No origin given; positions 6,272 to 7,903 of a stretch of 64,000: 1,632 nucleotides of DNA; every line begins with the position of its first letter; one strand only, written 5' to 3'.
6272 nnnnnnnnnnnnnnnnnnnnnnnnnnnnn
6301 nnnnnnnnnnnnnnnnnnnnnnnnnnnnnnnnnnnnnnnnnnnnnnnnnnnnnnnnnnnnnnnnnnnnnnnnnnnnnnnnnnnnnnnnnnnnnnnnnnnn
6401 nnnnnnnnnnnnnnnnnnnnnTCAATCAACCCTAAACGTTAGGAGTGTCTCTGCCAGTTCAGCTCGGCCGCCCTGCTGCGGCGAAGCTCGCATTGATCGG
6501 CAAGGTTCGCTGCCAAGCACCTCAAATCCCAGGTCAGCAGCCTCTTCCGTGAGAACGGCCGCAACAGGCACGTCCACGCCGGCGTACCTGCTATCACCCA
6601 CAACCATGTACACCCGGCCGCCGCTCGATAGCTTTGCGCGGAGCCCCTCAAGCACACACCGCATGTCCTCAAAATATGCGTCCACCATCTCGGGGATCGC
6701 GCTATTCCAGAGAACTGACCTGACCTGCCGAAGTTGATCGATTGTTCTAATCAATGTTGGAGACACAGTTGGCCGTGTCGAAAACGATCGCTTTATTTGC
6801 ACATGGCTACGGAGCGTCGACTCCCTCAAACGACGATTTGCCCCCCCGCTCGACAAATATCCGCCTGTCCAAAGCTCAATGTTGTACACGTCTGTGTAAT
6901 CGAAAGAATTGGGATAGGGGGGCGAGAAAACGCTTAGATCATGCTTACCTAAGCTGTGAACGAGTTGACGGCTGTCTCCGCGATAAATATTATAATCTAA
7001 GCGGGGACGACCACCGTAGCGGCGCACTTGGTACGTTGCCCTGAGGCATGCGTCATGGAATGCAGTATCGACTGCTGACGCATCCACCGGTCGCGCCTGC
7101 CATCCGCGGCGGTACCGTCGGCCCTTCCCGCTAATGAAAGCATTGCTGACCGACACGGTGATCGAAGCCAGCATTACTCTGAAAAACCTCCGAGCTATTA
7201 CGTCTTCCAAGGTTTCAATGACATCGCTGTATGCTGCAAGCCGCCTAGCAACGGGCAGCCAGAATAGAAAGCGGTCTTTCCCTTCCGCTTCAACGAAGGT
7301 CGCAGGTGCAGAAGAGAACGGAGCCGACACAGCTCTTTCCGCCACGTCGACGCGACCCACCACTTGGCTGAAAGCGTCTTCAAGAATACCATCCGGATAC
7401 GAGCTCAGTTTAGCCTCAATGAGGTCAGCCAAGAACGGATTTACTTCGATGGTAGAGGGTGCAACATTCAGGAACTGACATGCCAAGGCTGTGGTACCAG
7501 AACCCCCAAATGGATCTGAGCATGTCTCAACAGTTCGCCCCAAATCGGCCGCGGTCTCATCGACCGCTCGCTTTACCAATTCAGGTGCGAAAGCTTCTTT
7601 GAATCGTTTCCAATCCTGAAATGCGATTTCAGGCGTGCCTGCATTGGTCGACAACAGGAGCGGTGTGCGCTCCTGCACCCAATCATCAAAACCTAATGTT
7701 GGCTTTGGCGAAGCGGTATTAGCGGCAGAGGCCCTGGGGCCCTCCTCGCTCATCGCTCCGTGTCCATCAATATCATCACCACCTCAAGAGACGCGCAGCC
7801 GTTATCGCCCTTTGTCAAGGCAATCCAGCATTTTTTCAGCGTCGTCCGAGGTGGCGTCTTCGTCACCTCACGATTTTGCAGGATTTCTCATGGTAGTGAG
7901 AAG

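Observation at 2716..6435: Translationally coupled ATPase / middle protein / PD-(D/E)xK nuclease operon: candidate non-canonical Lamassu- or ABC-3C-like defence system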

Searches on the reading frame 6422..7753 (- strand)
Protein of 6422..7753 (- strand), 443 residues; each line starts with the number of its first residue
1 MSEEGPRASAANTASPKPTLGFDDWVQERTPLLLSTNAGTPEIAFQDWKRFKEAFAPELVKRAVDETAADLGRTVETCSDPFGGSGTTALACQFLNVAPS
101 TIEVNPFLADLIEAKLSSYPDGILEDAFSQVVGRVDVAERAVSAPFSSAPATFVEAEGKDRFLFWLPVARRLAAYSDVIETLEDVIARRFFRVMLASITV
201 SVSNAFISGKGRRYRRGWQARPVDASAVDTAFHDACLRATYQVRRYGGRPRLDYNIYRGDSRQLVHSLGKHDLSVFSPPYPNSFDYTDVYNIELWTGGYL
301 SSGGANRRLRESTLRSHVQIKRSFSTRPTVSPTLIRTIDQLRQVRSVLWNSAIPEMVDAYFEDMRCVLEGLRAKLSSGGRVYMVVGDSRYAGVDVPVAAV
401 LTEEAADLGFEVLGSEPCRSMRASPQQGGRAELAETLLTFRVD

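Call 3: search_protein_families(library=pfam, proteins=[window:6422-7753:-], max_evalue=0.1)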
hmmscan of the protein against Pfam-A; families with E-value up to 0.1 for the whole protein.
window:6422-7753:- (443 aa): 1 family
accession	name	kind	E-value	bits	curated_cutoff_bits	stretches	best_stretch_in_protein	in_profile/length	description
PF01555.25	N6_N4_Mtase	-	1.9e-06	28.4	26.7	1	49-107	160-214/221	DNA methylase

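Call 4: search_protein_families(library=padloc, proteins=[window:6422-7753:-], max_evalue=0.1)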
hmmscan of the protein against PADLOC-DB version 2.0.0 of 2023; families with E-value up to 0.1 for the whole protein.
window:6422-7753:- (443 aa): 21 families
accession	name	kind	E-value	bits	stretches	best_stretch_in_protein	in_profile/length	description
PDLC03224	MTase_II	-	3e-42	143.1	2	274-427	300-461/481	Type II methyltransferase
PDLC03389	MTase_II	-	2.1e-20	70.9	2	259-417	267-423/445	Type II methyltransferase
PDLC03306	MTase_II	-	1.7e-18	64.8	1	46-416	31-395/422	Type II methyltransferase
PDLC03369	MTase_II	-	3.8e-10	37.1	2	46-119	115-184/532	Type II methyltransferase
PDLC03322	MTase_II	-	6.8e-10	36.4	1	55-281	46-272/446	Type II methyltransferase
PDLC03362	MTase_II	-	1.3e-08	32.1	1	70-412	65-402/438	Type II methyltransferase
PDLC03353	MTase_II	-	1.7e-07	29.1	2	255-411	11-108/260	Type II methyltransferase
PDLC03239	MTase_II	-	2.1e-07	28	2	78-213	96-225/442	Type II methyltransferase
PDLC03387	MTase_II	-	8.1e-06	23.2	1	55-118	218-277/289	Type II methyltransferase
PDLC03364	MTase_II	-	1e-05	22.7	1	53-300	40-269/380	Type II methyltransferase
PDLC03377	MTase_II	-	0.00023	17.9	1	49-115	99-162/504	Type II methyltransferase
PDLC03380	MTase_II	-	0.00037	17.8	1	47-228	33-222/393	Type II methyltransferase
PDLC03260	MTase_II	-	0.00045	17.2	1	255-289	11-47/349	Type II methyltransferase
PDLC03249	MTase_II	-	0.0012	15.7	1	51-119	110-183/541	Type II methyltransferase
PDLC03371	MTase_II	-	0.0019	15.8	1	77-106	213-242/260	Type II methyltransferase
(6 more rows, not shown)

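Call 5: search_protein_families(library=ncbifam, proteins=[window:6422-7753:-], max_evalue=0.1)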
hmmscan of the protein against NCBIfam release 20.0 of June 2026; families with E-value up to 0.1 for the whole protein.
window:6422-7753:- (443 aa): 0 families

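Call 52: search_solved_structures(query=A4, max_evalue=1)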
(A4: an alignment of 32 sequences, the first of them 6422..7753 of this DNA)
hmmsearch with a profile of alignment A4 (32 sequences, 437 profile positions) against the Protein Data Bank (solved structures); distinct sequences matched with E-value up to 1: 35.
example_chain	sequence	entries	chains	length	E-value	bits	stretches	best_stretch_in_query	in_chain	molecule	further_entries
2zie_A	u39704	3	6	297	5.3e-11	45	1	50-108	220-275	Putative modification methylase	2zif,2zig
8urk_A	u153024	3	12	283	5.9e-07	31.6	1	53-113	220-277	Methyltransferase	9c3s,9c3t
9c3u_A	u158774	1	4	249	8.7e-07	31.1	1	53-107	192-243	Methyltransferase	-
5hfj_A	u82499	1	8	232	2.4e-06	29.6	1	58-98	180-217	Adenine specific DNA methyltransferase (DpnA)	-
5hek_A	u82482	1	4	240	2.5e-06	29.6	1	58-98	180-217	Adenine specific DNA methyltransferase (DpnA)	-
6pbd_A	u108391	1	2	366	6.3e-05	24.9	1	54-107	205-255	Modification methylase CcrMI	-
8s9m_A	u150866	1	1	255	0.00017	23.5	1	67-112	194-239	DNA cytosine-N4 methyltransferase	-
8s9n_A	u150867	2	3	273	0.00017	23.5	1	67-112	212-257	DNA cytosine-N4 methyltransferase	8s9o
1g60_A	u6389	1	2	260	0.00031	22.7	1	53-100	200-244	Adenine-specific Methyltransferase MboIIA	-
5e71_A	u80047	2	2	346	0.027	16.3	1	66-122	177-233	N2, N2-dimethylguanosine tRNA methyltransferase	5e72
3tma_A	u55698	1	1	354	0.043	15.6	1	55-87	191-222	methyltransferase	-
6lps_A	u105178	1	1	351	0.082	14.7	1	297-359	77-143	Beta-xylanase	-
2uwf_A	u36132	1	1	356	0.084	14.6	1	297-359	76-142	ALKALINE ACTIVE ENDOXYLANASE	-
7dsu_A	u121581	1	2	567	0.15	13.8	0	48-90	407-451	Mbo45V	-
1ws6_A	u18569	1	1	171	0.16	13.7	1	62-110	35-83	methyltransferase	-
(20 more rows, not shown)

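Call 94: find_related_loci(query=A4, collection=metagenome_contigs, flank=6000)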
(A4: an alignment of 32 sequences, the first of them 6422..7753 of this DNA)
Query A4 (443 aa) in metagenome_contigs; peptide patterns used: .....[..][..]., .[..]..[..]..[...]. (x = any residue, [..] = any of these).
598 stretches matched a pattern (row limit reached: there are more); 535 encode a relative of the query (tblastn E <= 1e-3); the best 80 are kept; 80 distinct loci.
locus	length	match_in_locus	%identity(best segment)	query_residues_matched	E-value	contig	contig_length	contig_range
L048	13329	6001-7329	100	1-443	0e+0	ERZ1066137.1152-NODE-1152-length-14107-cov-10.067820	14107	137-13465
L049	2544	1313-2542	61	19-428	3e-179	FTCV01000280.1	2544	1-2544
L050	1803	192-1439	58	22-440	7e-165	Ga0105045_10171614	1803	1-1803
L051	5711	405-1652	57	22-440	3e-148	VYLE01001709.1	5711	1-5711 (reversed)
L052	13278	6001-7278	56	10-440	3e-147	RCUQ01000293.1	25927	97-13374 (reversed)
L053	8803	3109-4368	57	18-440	5e-147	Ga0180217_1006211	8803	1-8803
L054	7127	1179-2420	55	24-440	6e-147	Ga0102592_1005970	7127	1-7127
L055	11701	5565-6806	55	24-440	9e-147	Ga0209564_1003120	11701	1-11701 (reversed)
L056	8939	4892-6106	56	24-430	3e-144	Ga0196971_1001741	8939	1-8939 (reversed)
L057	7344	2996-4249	57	20-440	2e-143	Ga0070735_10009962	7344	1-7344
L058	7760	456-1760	55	6-440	3e-142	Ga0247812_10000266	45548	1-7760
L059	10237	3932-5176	55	22-440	7e-142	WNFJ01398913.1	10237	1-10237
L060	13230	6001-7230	55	19-430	1e-141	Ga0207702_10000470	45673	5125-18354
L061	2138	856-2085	53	19-430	2e-151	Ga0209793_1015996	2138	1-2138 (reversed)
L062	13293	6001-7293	53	9-443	2e-141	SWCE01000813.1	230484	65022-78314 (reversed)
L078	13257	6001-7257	51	18-441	4e-134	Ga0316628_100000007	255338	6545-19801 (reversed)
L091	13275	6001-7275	48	15-441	1e-128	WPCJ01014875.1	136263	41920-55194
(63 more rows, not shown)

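Call 99: search_protein_families(library=pfam, proteins=[L048:8933-10579:+, L048:8529-8870:+, L048:8161-8532:+, L091:7310-9847:-, L091:9808-10689:-, L091:10683-11474:-, L078:7905-9056:-, L078:9019-9813:-], max_evalue=0.001)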
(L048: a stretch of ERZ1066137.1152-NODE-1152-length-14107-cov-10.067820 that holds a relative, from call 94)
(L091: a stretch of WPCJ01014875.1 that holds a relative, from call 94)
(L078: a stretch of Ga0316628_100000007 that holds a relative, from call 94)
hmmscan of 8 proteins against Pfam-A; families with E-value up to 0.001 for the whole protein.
L048:8933-10579:+ (548 aa): 4 families
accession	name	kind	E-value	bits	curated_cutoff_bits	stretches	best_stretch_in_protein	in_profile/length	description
PF03050.20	DDE_Tnp_IS66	-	8.4e-91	304.7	23.1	1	190-491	2-283/284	Transposase IS66 family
PF13817.11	DDE_Tnp_IS66_C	-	3.4e-18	66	30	1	498-535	1-39/39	IS66 C-terminal element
PF13007.12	LZ_Tnp_IS66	-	1.7e-17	64.3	22.9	1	48-125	1-71/71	Transposase C of IS166 homeodomain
PF13005.12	zf-IS66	-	1e-15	58.3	27.3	1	130-175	1-46/46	zinc-finger binding domain of transposase IS66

L048:8529-8870:+ (113 aa): 1 family
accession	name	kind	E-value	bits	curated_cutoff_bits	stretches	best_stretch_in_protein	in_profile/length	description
PF05717.18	TnpB_IS66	-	3e-38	130.2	26.6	1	7-104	2-100/101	IS66 Orf2 like protein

L048:8161-8532:+ (123 aa): 1 family
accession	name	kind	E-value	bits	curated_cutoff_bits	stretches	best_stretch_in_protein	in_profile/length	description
PF01527.26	HTH_Tnp_1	-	9.8e-15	55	24.1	1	12-58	2-48/75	Transposase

L091:7310-9847:- (846 aa): 2 families
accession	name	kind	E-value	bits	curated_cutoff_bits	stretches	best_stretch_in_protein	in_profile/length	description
PF06745.19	ATPase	-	8.4e-13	48.7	26.6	1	305-552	2-229/231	KaiC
PF13481.12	AAA_25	-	0.00015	21.8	27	1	325-394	32-108/195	AAA domain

L091:9808-10689:- (294 aa): 0 families

L091:10683-11474:- (264 aa): 0 families

L078:7905-9056:- (384 aa): 0 families

L078:9019-9813:- (265 aa): 0 families
